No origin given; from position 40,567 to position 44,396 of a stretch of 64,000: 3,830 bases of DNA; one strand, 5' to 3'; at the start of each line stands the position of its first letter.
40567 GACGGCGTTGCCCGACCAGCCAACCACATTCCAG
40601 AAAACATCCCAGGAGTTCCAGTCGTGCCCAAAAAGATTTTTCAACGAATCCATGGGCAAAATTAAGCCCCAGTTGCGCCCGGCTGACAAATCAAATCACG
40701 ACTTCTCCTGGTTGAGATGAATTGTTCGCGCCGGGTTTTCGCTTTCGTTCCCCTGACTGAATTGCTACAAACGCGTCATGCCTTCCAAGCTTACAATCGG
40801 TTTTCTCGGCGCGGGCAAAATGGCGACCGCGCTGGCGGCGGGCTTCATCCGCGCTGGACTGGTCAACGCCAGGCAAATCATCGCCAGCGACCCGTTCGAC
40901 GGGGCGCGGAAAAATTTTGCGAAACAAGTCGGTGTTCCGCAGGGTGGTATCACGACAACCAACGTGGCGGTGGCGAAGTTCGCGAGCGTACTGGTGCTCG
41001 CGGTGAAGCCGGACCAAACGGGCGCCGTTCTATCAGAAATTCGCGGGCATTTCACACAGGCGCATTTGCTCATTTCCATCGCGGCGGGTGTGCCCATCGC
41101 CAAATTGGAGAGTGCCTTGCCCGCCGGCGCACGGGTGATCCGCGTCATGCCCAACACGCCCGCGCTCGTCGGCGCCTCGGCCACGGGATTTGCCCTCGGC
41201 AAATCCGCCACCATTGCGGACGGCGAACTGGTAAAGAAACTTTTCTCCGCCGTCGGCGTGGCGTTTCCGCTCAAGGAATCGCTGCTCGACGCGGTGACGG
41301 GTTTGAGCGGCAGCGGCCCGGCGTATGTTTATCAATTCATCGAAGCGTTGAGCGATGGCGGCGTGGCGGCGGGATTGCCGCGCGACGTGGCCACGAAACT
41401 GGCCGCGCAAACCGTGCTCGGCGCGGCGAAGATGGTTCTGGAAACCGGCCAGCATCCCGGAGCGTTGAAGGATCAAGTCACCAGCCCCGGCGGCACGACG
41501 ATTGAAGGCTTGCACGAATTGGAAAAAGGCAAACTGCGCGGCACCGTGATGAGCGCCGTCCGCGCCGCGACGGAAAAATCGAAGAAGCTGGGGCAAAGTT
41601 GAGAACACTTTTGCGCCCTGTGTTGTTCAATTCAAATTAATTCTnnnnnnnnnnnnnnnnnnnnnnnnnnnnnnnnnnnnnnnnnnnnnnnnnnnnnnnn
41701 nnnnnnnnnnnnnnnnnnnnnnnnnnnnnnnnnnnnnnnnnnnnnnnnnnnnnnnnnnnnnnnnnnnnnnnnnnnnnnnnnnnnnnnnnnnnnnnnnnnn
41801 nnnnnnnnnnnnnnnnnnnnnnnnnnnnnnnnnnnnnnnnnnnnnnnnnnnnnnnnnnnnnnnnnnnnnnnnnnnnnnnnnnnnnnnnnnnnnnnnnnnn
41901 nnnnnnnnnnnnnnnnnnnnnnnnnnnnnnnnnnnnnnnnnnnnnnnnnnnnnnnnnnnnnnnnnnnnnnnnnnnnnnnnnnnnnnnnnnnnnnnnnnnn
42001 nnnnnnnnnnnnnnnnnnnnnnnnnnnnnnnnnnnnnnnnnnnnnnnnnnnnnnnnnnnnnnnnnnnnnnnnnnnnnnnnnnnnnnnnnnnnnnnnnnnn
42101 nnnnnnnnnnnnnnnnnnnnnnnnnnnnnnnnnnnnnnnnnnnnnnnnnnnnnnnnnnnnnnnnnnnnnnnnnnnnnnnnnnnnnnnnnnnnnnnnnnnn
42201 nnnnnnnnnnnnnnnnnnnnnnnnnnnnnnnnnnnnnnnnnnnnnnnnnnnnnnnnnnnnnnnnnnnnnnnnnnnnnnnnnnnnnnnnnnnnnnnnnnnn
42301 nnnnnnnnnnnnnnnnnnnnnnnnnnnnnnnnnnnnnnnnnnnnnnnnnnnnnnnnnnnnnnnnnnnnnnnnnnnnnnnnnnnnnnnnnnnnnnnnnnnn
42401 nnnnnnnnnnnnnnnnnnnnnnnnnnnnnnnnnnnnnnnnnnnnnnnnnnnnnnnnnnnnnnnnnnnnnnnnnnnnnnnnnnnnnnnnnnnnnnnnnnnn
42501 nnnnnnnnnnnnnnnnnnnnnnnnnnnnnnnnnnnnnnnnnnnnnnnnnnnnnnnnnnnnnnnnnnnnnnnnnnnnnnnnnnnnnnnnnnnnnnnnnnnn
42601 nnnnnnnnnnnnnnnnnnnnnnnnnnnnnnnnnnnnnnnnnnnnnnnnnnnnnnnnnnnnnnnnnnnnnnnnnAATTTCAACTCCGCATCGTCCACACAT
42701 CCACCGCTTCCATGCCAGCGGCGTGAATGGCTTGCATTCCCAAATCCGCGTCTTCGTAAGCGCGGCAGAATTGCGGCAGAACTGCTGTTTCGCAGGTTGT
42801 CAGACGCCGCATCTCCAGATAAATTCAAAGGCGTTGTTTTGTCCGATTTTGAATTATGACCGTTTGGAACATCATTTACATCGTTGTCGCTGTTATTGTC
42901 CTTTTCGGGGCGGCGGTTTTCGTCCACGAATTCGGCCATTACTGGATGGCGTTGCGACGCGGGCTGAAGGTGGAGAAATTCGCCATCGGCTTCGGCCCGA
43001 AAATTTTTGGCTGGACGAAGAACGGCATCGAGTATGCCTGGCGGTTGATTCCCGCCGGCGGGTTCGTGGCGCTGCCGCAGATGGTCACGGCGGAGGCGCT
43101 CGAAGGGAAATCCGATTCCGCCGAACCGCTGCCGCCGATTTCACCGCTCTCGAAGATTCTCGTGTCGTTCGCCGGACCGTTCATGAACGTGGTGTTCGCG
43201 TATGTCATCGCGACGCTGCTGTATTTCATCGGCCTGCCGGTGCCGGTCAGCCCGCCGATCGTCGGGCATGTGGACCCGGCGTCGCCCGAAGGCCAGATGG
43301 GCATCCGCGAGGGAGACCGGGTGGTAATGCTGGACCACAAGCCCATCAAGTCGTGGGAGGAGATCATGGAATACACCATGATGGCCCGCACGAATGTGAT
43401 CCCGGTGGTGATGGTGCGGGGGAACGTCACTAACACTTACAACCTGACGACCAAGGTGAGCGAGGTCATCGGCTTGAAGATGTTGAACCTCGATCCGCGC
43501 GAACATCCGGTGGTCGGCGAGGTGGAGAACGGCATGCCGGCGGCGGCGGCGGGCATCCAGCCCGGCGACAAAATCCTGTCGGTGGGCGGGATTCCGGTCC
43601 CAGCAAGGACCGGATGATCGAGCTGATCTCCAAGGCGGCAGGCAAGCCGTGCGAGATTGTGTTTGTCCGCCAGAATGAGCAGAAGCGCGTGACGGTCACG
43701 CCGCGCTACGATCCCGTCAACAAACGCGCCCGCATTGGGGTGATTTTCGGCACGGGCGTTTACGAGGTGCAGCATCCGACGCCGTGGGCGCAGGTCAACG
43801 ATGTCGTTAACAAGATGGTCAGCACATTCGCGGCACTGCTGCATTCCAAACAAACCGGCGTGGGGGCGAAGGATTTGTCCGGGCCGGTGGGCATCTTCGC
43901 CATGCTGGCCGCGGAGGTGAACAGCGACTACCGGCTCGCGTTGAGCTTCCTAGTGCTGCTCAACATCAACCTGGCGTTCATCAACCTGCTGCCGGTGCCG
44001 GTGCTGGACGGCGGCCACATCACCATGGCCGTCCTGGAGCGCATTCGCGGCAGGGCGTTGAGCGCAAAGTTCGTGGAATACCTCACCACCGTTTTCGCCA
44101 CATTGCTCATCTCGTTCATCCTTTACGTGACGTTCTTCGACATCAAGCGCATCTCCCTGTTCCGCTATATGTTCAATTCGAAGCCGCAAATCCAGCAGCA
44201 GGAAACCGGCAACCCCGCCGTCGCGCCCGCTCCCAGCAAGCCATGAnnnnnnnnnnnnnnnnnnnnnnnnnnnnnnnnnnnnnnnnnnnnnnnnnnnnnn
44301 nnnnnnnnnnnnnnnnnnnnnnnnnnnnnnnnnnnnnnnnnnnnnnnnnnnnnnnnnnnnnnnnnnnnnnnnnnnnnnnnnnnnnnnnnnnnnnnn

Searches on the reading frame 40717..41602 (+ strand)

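Call 30: search_protein_families(library=pfam, proteins=[window:40717-41505:+, window:40778-41602:+], max_evalue=0.001)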
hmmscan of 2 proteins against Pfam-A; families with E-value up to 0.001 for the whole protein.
window:40717-41505:+ (262 aa): 0 families

window:40778-41602:+ (274 aa): 3 families
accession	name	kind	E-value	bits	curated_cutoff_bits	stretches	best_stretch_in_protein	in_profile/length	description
PF14748.11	P5CR_dimer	-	4.4e-45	152.7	25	1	167-271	1-105/105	Pyrroline-5-carboxylate reductase dimerisation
PF03807.23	F420_oxidored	-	3.7e-16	60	21.6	1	6-104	1-94/94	NADP oxidoreductase coenzyme F420-dependent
PF10727.15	Rossmann-like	-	0.00031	20.9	23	1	2-88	12-92/131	Rossmann-like domain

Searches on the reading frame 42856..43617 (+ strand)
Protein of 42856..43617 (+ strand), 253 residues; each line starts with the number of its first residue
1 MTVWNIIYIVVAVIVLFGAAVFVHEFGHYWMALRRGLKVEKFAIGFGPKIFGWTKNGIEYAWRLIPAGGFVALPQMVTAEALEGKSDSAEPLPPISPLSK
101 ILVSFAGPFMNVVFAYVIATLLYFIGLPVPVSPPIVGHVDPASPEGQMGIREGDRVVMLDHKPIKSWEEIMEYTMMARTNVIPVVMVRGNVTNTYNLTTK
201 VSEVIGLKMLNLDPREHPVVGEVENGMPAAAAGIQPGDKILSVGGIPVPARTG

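Call 30: search_protein_families(library=pfam, proteins=[window:42856-43617:+], max_evalue=0.001)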
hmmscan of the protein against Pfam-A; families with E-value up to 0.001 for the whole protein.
window:42856-43617:+ (253 aa): 5 families
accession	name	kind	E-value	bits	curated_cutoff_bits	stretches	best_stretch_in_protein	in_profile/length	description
PF02163.28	Peptidase_M50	-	7.2e-32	110.9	27.2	1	13-185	2-106/221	Peptidase family M50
PF17820.7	PDZ_6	-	6.5e-14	51.8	27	1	219-251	1-31/54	PDZ domain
PF13180.12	PDZ_2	-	4.5e-13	49.7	27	2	205-249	3-45/80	PDZ domain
PF00595.29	PDZ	-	9.6e-12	45.6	23.2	1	216-249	25-58/81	PDZ domain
PF21558.3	Pept_S41_N_bact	-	1.1e-05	25.6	27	0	147-181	17-51/87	Bacteroidetes, Peptidase, S41 family, N-terminal domain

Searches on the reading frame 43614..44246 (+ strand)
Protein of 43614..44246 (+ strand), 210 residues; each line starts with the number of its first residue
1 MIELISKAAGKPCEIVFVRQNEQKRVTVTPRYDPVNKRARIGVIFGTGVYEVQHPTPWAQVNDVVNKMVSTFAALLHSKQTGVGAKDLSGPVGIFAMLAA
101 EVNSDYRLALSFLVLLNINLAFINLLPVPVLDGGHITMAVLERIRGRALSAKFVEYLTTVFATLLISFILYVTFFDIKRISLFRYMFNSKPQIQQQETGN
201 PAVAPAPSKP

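Call 30: search_protein_families(library=pfam, proteins=[window:43614-44246:+], max_evalue=0.001)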
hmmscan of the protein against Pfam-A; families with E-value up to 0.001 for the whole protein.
window:43614-44246:+ (210 aa): 1 family
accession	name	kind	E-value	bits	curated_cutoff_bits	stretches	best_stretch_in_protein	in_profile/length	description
PF02163.28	Peptidase_M50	-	2.4e-21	76.5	27.2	1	60-166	115-219/221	Peptidase family M50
